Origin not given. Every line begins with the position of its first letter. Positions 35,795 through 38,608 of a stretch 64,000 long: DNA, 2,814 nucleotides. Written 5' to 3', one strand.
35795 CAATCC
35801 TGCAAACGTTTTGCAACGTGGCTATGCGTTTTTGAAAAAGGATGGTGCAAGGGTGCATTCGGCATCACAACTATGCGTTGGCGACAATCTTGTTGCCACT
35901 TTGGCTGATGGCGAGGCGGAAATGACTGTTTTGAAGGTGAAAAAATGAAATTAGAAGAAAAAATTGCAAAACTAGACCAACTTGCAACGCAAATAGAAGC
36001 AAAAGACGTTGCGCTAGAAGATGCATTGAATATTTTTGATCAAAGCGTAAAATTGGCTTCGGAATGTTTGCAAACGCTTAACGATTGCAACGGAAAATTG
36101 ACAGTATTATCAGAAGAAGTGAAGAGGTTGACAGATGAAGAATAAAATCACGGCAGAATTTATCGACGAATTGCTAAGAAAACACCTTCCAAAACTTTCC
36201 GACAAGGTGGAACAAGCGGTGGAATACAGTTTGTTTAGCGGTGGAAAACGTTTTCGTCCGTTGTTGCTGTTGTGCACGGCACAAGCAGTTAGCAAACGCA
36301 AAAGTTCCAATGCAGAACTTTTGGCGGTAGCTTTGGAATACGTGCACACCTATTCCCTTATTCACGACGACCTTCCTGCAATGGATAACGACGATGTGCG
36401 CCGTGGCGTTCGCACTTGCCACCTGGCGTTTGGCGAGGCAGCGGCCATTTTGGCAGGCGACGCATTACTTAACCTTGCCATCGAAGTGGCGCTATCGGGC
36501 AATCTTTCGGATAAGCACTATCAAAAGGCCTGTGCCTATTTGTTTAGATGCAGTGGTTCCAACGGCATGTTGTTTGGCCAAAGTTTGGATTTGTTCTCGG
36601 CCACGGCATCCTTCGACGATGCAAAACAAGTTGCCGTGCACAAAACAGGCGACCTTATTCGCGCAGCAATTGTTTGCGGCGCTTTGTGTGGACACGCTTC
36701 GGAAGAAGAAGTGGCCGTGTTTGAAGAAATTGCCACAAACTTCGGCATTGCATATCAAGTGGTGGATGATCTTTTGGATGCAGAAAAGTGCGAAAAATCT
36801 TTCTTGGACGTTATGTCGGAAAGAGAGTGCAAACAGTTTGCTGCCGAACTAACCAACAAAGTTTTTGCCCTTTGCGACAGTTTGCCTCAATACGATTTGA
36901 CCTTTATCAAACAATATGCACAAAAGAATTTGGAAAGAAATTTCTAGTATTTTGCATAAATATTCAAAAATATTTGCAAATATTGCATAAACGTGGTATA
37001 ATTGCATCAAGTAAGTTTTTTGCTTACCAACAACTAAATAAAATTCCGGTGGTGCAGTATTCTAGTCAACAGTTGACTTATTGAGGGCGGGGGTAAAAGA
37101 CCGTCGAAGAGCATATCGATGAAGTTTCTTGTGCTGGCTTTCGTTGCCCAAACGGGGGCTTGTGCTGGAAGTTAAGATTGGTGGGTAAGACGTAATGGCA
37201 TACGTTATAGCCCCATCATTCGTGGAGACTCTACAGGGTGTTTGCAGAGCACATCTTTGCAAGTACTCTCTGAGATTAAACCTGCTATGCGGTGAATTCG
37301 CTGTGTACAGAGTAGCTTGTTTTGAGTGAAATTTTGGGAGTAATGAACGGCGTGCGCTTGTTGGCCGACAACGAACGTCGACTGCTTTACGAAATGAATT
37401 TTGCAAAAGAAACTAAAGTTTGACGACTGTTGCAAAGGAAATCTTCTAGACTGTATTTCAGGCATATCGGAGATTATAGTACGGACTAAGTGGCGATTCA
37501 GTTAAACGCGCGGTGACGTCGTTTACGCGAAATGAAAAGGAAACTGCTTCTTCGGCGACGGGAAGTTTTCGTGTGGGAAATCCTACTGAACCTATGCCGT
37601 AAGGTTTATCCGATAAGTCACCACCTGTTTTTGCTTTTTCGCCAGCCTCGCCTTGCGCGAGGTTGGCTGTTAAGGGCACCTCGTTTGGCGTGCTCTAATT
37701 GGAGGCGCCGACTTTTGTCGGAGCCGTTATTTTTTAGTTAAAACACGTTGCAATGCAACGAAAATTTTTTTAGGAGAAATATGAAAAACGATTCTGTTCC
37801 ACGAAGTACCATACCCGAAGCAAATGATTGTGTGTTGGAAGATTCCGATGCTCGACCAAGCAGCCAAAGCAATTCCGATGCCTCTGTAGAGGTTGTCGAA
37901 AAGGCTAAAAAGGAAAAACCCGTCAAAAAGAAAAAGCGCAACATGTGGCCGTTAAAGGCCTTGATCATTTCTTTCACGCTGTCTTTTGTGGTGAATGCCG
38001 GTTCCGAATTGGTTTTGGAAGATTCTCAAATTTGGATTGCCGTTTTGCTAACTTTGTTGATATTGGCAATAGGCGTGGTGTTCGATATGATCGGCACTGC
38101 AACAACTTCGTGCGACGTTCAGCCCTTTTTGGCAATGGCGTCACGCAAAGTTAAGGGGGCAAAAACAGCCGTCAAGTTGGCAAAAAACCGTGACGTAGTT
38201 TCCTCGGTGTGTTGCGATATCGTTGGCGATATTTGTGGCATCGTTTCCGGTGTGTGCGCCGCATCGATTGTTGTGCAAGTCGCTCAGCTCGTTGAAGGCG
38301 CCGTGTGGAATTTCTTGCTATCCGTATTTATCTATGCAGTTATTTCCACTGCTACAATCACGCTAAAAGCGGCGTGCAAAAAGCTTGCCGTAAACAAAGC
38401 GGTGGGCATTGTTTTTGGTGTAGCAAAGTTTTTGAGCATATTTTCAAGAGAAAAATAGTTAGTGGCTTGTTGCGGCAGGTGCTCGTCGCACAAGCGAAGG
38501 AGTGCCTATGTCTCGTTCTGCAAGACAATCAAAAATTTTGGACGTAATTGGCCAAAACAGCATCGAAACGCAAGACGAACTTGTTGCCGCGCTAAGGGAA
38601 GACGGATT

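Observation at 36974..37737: A promoter- and terminator-bounded structured RNA of about 0.7 kb between ispA and a membrane protein: an OLE-class RNA locus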

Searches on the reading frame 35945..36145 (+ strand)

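Call 5: search_protein_families(library=pfam, proteins=[window:35945-36145:+])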
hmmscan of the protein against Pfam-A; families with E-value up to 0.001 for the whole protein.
window:35945-36145:+ (66 aa): 1 family
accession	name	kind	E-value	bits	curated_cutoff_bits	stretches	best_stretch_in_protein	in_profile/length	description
PF02609.21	Exonuc_VII_S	-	4.2e-10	39.9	24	1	4-53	2-51/52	Exonuclease VII small subunit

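Call 6: search_protein_families(library=ncbifam, proteins=[window:35945-36145:+])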
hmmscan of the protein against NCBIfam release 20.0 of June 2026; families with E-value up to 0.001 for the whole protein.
window:35945-36145:+ (66 aa): 12 families
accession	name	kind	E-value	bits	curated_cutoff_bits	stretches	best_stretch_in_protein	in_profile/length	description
TIGR01280.1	xseB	equivalog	3.8e-11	42.9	35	1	4-57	3-56/57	exodeoxyribonuclease VII small subunit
NF002140.0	PRK00977.1-4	equivalog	7.9e-11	41.6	71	1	3-62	12-71/81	exodeoxyribonuclease VII small subunit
NF002137.0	PRK00977.1-1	equivalog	3.5e-10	39.6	94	1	3-57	11-65/80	exodeoxyribonuclease VII small subunit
NF002138.0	PRK00977.1-2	equivalog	2.1e-08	33.8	77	1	2-55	7-60/77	exodeoxyribonuclease VII small subunit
NF002141.0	PRK00977.1-5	equivalog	4.6e-07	29.6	92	1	3-61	23-81/93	exodeoxyribonuclease VII small subunit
NF010666.0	PRK14063.1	equivalog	5.6e-07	29.6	111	1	1-58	7-64/78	exodeoxyribonuclease VII small subunit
NF010669.0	PRK14066.1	equivalog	1e-06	28.9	113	1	2-55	5-58/76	exodeoxyribonuclease VII small subunit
NF010672.0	PRK14069.1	equivalog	1.4e-06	28.5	123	1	3-58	10-65/95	exodeoxyribonuclease VII small subunit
NF010671.0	PRK14068.1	equivalog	4.2e-06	26.8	95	1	3-61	8-67/76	exodeoxyribonuclease VII small subunit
NF010673.0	PRK14070.1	equivalog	5e-05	23.3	119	1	1-52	1-52/75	exodeoxyribonuclease VII small subunit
NF010670.0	PRK14067.1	equivalog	6e-05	22.7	107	1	3-58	10-65/81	exodeoxyribonuclease VII small subunit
NF002139.0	PRK00977.1-3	equivalog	0.00017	21.7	68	1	3-53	15-65/84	exodeoxyribonuclease VII small subunit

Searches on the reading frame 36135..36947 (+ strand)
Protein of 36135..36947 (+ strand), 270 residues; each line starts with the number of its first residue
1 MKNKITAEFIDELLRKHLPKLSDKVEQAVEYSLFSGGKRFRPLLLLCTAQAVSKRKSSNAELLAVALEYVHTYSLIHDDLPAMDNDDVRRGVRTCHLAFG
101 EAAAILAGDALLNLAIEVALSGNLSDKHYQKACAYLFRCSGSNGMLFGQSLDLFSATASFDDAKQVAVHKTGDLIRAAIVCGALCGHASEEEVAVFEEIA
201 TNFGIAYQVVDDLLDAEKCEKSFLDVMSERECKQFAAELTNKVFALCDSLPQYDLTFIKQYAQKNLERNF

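Call 5: search_protein_families(library=pfam, proteins=[window:36135-36947:+])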
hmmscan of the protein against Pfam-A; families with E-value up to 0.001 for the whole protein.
window:36135-36947:+ (270 aa): 1 family
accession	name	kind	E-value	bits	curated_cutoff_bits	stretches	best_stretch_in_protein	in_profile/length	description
PF00348.22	polyprenyl_synt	-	3.8e-43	147.9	27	1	24-221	3-196/251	Polyprenyl synthetase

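Call 6: search_protein_families(library=ncbifam, proteins=[window:36135-36947:+])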
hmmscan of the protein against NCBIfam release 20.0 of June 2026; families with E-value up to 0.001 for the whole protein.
window:36135-36947:+ (270 aa): 16 families
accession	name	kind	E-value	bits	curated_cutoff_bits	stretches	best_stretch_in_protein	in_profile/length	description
NF045485.1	FPPsyn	subfamily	9.5e-64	215.3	275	1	8-221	6-225/288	farnesyl diphosphate synthase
NF045685.1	GGPPSynCrtE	equivalog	8.7e-51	172.7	460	1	21-220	26-229/293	geranylgeranyl diphosphate synthase CrtE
NF007877.0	PRK10581.1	equivalog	2e-47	161.8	321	1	17-216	24-228/299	(2E,6E)-farnesyl diphosphate synthase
NF041169.1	f2_encap_cargo4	exception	2.1e-44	152.1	450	1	7-215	9-224/334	family 2 encapsulin nanocompartment cargo protein polyprenyl transferase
NF040698.1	IdsA_Meth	equivalog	2.3e-40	138.8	468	1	8-221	12-227/328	short chain isoprenyl diphosphate synthase IdsA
NF041003.1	GGPP_syn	equivalog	1.1e-32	113.5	500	1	10-220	13-223/326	geranylgeranyl diphosphate synthase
NF045628.1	HxpDPsynlarge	equivalog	1.9e-26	92.8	500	1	10-221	8-212/311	hexaprenyl-diphosphate synthase large subunit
NF045549.1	GGPPsyn_IdsB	equivalog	4.9e-25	88.3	475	1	35-214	63-239/346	geranylgeranyl diphosphate synthase IdsB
TIGR02749.1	prenyl_cyano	equivalog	6.4e-24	84.6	383.2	1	28-221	34-224/322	solanesyl diphosphate synthase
NF042417.1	NPPPS_Mycobact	equivalog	2.2e-23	82.8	600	1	8-218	27-230/335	nonaprenyl/(2E,6E)-farnesyl/geranylgeranyl diphosphat synthase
NF040789.2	gerfarn_diphsyn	equivalog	2.8e-22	79.4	560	1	9-216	17-239/345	geranylfarnesyl diphosphate synthase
NF008140.0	PRK10888.1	equivalog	3.8e-22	79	412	1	25-217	32-217/323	octaprenyl diphosphate synthase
NF040627.1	GFPS_Meth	equivalog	1.3e-21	77.3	600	1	25-239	28-225/285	geranylfarnesyl diphosphate synthase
TIGR02748.1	GerC3_HepT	equivalog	4.9e-21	75.2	456.55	1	8-221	14-220/319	heptaprenyl diphosphate synthase component II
NF042416.1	GFPPS_Mycobact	equivalog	7.7e-18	64.6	600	1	23-214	28-237/350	bifunctional (2E,6E)-farnesyl/geranyl diphosphate synthase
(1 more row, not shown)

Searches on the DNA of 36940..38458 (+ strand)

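Call 22: search_rna_families(sources=[L003, L004, L005, L006, L007, L008, L009, L010, L011, L012, L013, L014, L015, L016, L017, L019, L020, L022], threshold=gathering)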
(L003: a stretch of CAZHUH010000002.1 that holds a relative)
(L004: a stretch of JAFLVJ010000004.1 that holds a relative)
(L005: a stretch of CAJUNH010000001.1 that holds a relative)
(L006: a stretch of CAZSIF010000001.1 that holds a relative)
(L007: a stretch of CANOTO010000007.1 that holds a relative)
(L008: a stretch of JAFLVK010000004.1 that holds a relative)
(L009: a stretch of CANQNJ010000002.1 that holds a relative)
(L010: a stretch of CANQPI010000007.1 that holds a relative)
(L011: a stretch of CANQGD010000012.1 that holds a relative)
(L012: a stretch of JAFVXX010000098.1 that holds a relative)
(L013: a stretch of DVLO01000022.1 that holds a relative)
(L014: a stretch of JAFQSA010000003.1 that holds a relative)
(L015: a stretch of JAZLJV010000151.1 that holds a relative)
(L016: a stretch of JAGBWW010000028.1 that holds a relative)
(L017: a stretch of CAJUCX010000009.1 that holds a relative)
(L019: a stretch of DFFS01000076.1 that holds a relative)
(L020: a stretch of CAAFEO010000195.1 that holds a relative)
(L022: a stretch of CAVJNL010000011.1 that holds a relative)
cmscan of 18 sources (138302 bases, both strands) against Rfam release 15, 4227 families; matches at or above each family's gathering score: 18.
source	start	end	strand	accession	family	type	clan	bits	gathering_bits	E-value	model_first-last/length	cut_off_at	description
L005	3373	3981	+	RF01071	OLE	Gene;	-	468.4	50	5.4e-134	1-616/616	no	Ornate Large Extremophilic RNA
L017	3308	3910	+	RF01071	OLE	Gene;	-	462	50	4.4e-132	1-616/616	no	Ornate Large Extremophilic RNA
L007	3209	3815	+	RF01071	OLE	Gene;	-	452.5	50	2.8e-129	1-616/616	no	Ornate Large Extremophilic RNA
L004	3384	3990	+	RF01071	OLE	Gene;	-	452.2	50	3.5e-129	1-616/616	no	Ornate Large Extremophilic RNA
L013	3237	3844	+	RF01071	OLE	Gene;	-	450.4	50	1.2e-128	1-616/616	no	Ornate Large Extremophilic RNA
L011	3357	3965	+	RF01071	OLE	Gene;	-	447.4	50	9.6e-128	1-616/616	no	Ornate Large Extremophilic RNA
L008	3325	3935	+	RF01071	OLE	Gene;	-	445.3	50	3.8e-127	1-616/616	no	Ornate Large Extremophilic RNA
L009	3340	3947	+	RF01071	OLE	Gene;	-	444.7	50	5.9e-127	1-616/616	no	Ornate Large Extremophilic RNA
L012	1494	2102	+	RF01071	OLE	Gene;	-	443.3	50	1.5e-126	1-616/616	no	Ornate Large Extremophilic RNA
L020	3308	3911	+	RF01071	OLE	Gene;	-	443.2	50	1.6e-126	1-616/616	no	Ornate Large Extremophilic RNA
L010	3336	3945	+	RF01071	OLE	Gene;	-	439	50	2.8e-125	1-616/616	no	Ornate Large Extremophilic RNA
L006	3214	3823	+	RF01071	OLE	Gene;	-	438.3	50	4.7e-125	1-616/616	no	Ornate Large Extremophilic RNA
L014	3315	3927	+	RF01071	OLE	Gene;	-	438.1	50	5.2e-125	1-616/616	no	Ornate Large Extremophilic RNA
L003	2909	3523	+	RF01071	OLE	Gene;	-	435.1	50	4.1e-124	1-616/616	no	Ornate Large Extremophilic RNA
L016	250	861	+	RF01071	OLE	Gene;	-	429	50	2.7e-122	1-616/616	no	Ornate Large Extremophilic RNA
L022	3294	3962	+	RF01071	OLE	Gene;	-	411.5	50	4.2e-117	1-616/616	no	Ornate Large Extremophilic RNA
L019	1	445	+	RF01071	OLE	Gene;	-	297.1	50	3.6e-83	148-616/616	5'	Ornate Large Extremophilic RNA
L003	4973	5046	-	RF00005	tRNA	Gene; tRNA;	CL00001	70.7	29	4.2e-13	1-71/71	no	tRNA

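Call 33: search_rna_families(source=window, start=36940, end=37800, threshold=evalue, max_evalue=10)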
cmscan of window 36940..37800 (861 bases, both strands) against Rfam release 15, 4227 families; matches with E-value up to 10: 5.
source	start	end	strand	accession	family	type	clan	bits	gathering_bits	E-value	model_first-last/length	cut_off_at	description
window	37033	37640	+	RF01071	OLE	Gene;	-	447.9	50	4.1e-130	1-616/616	no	Ornate Large Extremophilic RNA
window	37660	37747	+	RF02621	BSnc120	Gene; sRNA;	-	17.9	114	0.57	1-88/88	no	Brucella sRNA 120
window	37607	37652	-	RF01306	sR52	Gene; snRNA; snoRNA; CD-box;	-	14.2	50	3.1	1-60/60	no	Small nucleolar RNA sR52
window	37544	37676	+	RF02132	HOXB13-AS1_1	Gene; lncRNA;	-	11.6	60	8.2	1-136/136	no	HOXB13 antisense RNA 1 conserved region 1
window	37742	37780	-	RF02113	DLG2-AS1_2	Gene; lncRNA;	-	9.9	70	6.3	177-215/215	no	DLG2 antisense RNA 1 conserved region 2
